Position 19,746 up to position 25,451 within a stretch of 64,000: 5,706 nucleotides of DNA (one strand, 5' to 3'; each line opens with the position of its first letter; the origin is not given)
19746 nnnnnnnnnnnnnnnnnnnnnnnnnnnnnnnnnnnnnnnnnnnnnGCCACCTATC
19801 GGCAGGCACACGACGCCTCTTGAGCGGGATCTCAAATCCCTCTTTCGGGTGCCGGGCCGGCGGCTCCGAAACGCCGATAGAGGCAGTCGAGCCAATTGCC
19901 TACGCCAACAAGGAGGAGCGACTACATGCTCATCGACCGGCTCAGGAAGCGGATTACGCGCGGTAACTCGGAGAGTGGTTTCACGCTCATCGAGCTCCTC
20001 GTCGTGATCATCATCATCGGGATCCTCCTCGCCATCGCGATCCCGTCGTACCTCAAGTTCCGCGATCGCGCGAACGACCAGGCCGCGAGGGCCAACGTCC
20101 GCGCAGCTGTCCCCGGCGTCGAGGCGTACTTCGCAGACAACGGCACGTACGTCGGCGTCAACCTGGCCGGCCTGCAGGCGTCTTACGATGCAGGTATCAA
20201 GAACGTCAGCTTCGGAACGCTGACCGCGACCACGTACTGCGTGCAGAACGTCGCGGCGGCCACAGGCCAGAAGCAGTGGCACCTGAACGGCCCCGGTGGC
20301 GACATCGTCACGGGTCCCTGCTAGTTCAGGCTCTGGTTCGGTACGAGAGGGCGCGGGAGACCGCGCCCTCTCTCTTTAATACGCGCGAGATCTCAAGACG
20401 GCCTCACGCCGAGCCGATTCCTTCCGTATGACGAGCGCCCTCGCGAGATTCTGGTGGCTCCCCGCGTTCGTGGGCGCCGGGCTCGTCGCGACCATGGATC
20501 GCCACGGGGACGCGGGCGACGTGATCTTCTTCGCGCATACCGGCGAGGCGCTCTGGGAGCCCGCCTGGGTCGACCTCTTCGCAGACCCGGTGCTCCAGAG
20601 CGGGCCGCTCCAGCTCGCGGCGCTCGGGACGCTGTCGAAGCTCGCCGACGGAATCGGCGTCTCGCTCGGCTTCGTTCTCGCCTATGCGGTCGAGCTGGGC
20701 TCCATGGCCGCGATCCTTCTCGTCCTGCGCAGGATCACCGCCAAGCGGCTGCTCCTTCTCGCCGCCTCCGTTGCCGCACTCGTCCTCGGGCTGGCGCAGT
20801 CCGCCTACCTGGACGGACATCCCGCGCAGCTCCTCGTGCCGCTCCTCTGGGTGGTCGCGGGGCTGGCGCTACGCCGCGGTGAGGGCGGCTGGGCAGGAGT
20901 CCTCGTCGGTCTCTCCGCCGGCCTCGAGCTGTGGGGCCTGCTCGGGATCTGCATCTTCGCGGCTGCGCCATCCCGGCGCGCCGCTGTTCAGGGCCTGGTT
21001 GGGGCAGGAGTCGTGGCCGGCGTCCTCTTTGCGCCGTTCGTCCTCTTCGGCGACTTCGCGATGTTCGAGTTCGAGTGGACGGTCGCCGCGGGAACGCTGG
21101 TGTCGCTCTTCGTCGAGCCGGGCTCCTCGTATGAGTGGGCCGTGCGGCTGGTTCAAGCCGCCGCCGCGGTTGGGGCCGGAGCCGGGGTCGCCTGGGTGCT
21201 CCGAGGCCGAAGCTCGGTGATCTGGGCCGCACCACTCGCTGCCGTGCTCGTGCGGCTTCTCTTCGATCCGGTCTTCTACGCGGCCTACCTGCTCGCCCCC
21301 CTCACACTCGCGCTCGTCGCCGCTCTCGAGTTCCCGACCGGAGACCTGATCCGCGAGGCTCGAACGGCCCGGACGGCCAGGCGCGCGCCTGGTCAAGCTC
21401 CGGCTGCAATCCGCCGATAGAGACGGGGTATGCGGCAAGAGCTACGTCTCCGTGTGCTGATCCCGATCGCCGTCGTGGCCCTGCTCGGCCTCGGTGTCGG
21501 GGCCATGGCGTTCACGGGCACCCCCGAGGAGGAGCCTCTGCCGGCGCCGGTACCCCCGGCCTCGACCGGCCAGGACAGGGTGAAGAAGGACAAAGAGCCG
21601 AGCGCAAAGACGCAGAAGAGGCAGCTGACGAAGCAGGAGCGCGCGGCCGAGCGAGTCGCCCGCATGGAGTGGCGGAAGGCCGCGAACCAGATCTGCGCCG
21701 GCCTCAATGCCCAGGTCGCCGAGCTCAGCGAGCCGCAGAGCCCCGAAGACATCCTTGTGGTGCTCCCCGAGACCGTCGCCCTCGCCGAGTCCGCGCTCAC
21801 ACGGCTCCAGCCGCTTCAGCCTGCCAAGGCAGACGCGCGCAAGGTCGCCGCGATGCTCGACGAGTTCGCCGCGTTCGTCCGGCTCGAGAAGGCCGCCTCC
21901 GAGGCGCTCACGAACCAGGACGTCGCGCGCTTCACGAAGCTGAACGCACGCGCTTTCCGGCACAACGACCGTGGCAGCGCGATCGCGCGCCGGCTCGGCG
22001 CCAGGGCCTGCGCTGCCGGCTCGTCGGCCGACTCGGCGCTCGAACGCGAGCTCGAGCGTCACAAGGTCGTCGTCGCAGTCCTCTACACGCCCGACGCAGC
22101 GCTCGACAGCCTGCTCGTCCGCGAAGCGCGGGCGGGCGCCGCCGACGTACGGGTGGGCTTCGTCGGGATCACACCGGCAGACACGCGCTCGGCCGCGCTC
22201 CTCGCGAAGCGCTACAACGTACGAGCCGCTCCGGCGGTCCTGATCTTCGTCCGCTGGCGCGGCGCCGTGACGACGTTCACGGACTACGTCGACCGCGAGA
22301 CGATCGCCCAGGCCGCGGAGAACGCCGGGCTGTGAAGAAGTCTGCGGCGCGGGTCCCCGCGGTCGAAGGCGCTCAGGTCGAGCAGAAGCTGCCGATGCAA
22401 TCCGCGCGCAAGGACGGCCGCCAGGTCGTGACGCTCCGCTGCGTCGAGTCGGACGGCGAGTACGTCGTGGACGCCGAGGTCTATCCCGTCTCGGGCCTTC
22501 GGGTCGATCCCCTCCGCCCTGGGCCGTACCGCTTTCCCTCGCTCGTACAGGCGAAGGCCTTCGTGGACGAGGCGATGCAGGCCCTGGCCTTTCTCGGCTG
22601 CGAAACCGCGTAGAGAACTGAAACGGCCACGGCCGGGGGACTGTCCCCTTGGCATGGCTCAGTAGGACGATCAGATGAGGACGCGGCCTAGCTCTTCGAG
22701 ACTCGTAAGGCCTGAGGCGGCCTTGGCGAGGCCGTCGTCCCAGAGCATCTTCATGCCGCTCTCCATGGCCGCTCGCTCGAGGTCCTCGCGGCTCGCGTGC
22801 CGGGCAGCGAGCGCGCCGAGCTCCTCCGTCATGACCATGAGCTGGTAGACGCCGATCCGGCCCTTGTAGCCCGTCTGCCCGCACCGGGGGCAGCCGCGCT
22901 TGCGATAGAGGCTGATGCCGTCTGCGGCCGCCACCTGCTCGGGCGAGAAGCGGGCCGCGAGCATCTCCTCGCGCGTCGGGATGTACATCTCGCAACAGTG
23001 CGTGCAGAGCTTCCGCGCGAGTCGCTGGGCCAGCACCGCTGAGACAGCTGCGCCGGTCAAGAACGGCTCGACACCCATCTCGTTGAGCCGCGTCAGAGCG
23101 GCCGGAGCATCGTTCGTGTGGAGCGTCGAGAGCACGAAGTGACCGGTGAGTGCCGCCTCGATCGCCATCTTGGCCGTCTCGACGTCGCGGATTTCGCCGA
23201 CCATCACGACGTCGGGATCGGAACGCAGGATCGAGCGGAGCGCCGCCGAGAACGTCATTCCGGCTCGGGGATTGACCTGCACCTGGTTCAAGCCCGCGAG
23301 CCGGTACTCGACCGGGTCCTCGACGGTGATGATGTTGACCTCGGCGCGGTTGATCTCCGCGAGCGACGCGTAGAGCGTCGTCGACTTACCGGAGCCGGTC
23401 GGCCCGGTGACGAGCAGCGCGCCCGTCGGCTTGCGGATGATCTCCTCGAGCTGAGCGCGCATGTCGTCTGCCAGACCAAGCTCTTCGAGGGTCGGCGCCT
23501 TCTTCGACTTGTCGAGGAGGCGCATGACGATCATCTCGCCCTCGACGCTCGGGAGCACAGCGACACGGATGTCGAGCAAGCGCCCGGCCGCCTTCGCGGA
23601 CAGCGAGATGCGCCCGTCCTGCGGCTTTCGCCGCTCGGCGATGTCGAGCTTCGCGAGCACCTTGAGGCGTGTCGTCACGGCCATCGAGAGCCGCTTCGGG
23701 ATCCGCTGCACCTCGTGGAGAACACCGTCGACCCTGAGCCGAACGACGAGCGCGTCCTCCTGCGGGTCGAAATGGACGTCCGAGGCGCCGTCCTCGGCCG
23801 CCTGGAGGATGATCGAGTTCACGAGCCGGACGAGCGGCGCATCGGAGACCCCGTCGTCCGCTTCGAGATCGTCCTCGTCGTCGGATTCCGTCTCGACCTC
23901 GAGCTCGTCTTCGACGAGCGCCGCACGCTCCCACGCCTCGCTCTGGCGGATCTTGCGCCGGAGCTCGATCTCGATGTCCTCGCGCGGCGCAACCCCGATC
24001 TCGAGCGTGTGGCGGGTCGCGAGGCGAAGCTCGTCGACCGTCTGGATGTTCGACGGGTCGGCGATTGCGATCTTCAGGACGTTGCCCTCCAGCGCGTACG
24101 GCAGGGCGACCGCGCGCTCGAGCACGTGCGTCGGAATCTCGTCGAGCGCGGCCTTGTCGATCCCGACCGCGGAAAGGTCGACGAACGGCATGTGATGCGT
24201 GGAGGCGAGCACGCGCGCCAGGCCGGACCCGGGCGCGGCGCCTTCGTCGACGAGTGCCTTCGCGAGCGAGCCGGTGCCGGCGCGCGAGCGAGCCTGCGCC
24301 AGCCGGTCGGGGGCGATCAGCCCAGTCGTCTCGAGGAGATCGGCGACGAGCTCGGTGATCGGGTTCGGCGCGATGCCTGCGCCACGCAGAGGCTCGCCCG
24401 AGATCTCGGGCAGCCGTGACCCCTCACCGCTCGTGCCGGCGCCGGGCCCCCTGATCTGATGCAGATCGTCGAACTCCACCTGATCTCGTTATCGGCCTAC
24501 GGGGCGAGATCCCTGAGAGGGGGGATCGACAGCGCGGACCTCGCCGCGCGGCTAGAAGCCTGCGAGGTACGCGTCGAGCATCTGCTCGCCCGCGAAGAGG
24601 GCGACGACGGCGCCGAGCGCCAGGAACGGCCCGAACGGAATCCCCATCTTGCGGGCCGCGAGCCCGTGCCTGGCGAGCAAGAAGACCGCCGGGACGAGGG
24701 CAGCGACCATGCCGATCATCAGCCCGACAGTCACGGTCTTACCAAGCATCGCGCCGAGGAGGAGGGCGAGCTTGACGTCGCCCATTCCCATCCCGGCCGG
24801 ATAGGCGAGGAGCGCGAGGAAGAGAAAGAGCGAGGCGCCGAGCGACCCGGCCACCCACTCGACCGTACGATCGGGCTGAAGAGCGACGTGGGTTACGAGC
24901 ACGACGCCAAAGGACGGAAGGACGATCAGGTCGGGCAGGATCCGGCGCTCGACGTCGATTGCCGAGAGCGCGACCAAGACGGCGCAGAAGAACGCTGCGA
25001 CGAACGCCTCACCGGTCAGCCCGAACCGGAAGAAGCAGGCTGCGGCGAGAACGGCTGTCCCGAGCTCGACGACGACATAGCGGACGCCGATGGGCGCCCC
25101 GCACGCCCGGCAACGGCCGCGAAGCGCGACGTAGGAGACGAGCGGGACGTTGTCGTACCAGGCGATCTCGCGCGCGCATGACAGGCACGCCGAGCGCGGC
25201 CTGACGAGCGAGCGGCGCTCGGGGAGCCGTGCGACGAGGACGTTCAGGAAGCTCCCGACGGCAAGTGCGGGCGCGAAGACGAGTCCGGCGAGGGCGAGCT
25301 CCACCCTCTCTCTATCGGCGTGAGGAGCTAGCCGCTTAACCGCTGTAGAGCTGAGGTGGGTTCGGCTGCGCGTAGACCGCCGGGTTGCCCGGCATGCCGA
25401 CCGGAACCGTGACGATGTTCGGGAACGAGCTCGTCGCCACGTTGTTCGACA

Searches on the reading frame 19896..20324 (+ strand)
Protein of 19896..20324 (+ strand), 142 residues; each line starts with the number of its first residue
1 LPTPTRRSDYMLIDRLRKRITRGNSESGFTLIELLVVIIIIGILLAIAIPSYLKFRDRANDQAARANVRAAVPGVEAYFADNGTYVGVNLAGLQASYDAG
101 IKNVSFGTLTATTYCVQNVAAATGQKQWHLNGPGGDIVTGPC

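Call 5: search_protein_families(library=pfam, proteins=[window:19896-20324:+], max_evalue=0.01)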
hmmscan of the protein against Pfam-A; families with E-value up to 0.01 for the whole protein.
window:19896-20324:+ (142 aa): 1 family
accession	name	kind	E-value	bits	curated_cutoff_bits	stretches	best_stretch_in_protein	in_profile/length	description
PF07963.17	N_methyl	-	1.8e-08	34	21.2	1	24-49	2-27/27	Prokaryotic N-terminal methylation motif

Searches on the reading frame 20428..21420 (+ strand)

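Call 5: search_protein_families(library=pfam, proteins=[window:20428-21420:+], max_evalue=0.01)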
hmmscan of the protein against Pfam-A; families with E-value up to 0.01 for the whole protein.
window:20428-21420:+ (330 aa): 1 family
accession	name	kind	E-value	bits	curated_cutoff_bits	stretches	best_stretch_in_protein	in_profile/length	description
PF09594.16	GT87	-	0.0063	16.7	25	1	85-293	23-231/237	Glycosyltransferase family 87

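Call 63: search_protein_families(library=pfam, proteins=[window:20428-21420:+], max_evalue=1)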
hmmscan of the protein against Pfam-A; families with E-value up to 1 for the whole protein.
window:20428-21420:+ (330 aa): 1 family
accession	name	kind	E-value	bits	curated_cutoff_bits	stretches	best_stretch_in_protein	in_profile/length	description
PF09594.16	GT87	-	0.0063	16.7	25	1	85-293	23-231/237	Glycosyltransferase family 87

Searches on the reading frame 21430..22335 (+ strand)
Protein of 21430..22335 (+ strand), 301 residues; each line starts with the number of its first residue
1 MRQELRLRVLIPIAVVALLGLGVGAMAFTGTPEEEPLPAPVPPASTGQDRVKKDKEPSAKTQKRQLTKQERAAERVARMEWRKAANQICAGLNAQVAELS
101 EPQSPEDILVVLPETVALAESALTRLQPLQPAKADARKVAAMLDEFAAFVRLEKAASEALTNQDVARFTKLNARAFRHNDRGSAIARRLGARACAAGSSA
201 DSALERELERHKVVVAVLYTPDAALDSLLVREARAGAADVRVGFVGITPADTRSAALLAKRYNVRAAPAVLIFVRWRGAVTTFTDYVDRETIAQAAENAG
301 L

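Call 6: search_protein_families(library=pfam, proteins=[window:21430-22335:+], max_evalue=0.01)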
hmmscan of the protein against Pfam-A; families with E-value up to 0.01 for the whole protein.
window:21430-22335:+ (301 aa): 0 families

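Call 63: search_protein_families(library=pfam, proteins=[window:21430-22335:+], max_evalue=1)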
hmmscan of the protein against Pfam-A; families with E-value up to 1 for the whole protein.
window:21430-22335:+ (301 aa): 1 family
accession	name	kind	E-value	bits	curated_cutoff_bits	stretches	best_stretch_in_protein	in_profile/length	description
PF01996.21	F420_ligase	-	0.052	13.5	25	1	103-160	28-84/218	F420-0:Gamma-glutamyl ligase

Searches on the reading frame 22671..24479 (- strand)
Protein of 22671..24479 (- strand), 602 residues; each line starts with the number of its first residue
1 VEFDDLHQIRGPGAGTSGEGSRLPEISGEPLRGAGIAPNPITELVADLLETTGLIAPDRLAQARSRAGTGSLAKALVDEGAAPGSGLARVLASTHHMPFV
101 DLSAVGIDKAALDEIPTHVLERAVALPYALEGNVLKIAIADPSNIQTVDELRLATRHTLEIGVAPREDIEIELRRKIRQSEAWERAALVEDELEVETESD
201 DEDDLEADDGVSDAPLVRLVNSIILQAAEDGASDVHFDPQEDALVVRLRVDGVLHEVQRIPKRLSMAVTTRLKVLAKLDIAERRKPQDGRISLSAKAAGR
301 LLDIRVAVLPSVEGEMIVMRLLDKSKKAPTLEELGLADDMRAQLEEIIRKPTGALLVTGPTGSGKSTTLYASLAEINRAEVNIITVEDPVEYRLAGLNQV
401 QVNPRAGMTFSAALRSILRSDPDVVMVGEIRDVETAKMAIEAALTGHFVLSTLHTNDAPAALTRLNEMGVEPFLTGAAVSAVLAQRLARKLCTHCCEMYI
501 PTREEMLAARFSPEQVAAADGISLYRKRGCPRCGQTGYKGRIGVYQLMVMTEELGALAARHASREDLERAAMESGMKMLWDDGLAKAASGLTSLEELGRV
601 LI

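Call 6: search_protein_families(library=pfam, proteins=[window:22671-24479:-], max_evalue=0.01)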
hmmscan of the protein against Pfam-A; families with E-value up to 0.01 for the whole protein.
window:22671-24479:- (602 aa): 6 families
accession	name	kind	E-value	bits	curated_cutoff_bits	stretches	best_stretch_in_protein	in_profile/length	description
PF00437.27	T2SSE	-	4.8e-132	440.5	24.9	1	212-597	4-368/370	Type II/IV secretion system protein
PF05157.20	MshEN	-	1.8e-15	57.1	23.1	1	96-174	2-81/90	MshEN domain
PF25199.1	nSTAND_NTPase5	-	0.0002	21.7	34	1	344-395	32-85/145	Novel STAND NTPase 5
PF13191.12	AAA_16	-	0.00043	21.2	32.6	1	342-403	14-64/167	AAA ATPase domain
PF13555.12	AAA_29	-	0.00076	19.6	27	1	348-371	18-41/61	P-loop containing region of AAA domain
PF13401.12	AAA_22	-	0.0013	19.5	27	1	351-391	4-44/130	AAA domain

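Call 9: find_related_loci(query=window:22671-24479:-, collection=genome_contigs, flank=10000)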
Query window:22671-24479:- (602 aa) in genome_contigs; peptide patterns used: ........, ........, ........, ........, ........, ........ (x = any residue, [..] = any of these).
378 stretches matched a pattern; 222 encode a relative of the query (tblastn E <= 1e-3); the best 80 are kept; 80 distinct loci.
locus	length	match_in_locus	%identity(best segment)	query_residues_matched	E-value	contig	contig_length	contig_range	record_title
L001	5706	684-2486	85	1-602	0e+0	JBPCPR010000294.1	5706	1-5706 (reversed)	MAG: Gaiellaceae bacterium isolate TH_ant_mag_187 S1Ck127_4746709_flag_1_multi_5.0000_len_5706, whole genome shotgun seq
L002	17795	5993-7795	85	1-602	0e+0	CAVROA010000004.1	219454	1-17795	MAG: uncultured Actinomycetes bacterium isolate MFD05176.bin.1.208 genome assembly, contig: contig_31533, whole genome s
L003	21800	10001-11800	84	1-602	0e+0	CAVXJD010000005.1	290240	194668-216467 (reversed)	MAG: uncultured Actinomycetes bacterium isolate MFD09212.bin.2.71 genome assembly, contig: contig_6164, whole genome sho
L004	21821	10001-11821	77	1-602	0e+0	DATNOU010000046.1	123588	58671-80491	MAG TPA_asm: Gaiellaceae bacterium isolate SMAG_U11539 k141_175932, whole genome shotgun sequence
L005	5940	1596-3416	76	1-602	0e+0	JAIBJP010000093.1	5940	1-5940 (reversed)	MAG: Actinomycetota bacterium isolate CR_Sed_300A_bin.99 scaffold_1366, whole genome shotgun sequence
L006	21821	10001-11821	75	1-602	0e+0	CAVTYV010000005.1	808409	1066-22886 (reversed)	MAG: uncultured Actinomycetes bacterium isolate MFD09267.bin.2.346 genome assembly, contig: contig_35722, whole genome s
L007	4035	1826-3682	76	1-602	0e+0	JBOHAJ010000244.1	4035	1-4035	MAG: Gaiellaceae bacterium isolate SC-S_metawrap_bin.15 k127_7808498, whole genome shotgun sequence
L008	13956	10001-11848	77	1-602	0e+0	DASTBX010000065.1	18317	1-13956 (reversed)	MAG TPA_asm: Gaiellaceae bacterium isolate SMAG_U777 k141_870220, whole genome shotgun sequence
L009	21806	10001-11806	78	1-602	0e+0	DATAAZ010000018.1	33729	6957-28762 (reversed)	MAG TPA_asm: Gaiellaceae bacterium isolate SMAG_U6685 k141_1147769, whole genome shotgun sequence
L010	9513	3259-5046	77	4-602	0e+0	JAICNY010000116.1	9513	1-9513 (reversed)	MAG: Thermoleophilia bacterium isolate OFN_bin.31 k141_2281885_length_9513_cov_13.2306, whole genome shotgun sequence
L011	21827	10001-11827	75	1-602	0e+0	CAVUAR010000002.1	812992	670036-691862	MAG: uncultured Actinomycetes bacterium isolate MFD02199.bin.2.12 genome assembly, contig: contig_14035, whole genome sh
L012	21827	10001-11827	75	1-602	0e+0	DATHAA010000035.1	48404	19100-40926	MAG TPA_asm: Gaiellaceae bacterium isolate SMAG_U10678 k141_2149148, whole genome shotgun sequence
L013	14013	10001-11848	76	1-602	0e+0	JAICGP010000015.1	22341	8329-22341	MAG: Thermoleophilia bacterium isolate CK_bin.5 k141_1014162_length_22341_cov_33.2791, whole genome shotgun sequence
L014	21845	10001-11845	75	1-602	0e+0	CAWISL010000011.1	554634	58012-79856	MAG: uncultured Actinomycetes bacterium isolate MFD09267.bin.1.386 genome assembly, contig: contig_70724, whole genome s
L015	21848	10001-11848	75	1-602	0e+0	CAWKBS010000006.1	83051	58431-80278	MAG: uncultured Actinomycetes bacterium isolate MFD00962.bin.2.208 genome assembly, contig: contig_15405, whole genome s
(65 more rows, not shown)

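Call 24: find_encoding_contigs(protein=window:22671-24479:-, flank=10000, max_places=4)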
Protein window:22671-24479:- (602 aa): no gene with exactly this product is on record in the collection.

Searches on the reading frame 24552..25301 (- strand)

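Call 6: search_protein_families(library=pfam, proteins=[window:24552-25301:-], max_evalue=0.01)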
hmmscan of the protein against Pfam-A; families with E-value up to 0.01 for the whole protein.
window:24552-25301:- (249 aa): 2 families
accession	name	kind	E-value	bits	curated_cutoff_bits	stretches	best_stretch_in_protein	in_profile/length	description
PF06750.18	A24_N_bact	-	4.5e-31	107.2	23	1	13-93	4-84/84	Bacterial Peptidase A24 N-terminal domain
PF01478.23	Peptidase_A24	-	1.8e-13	51.2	26.5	1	104-204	2-102/104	Type IV leader peptidase family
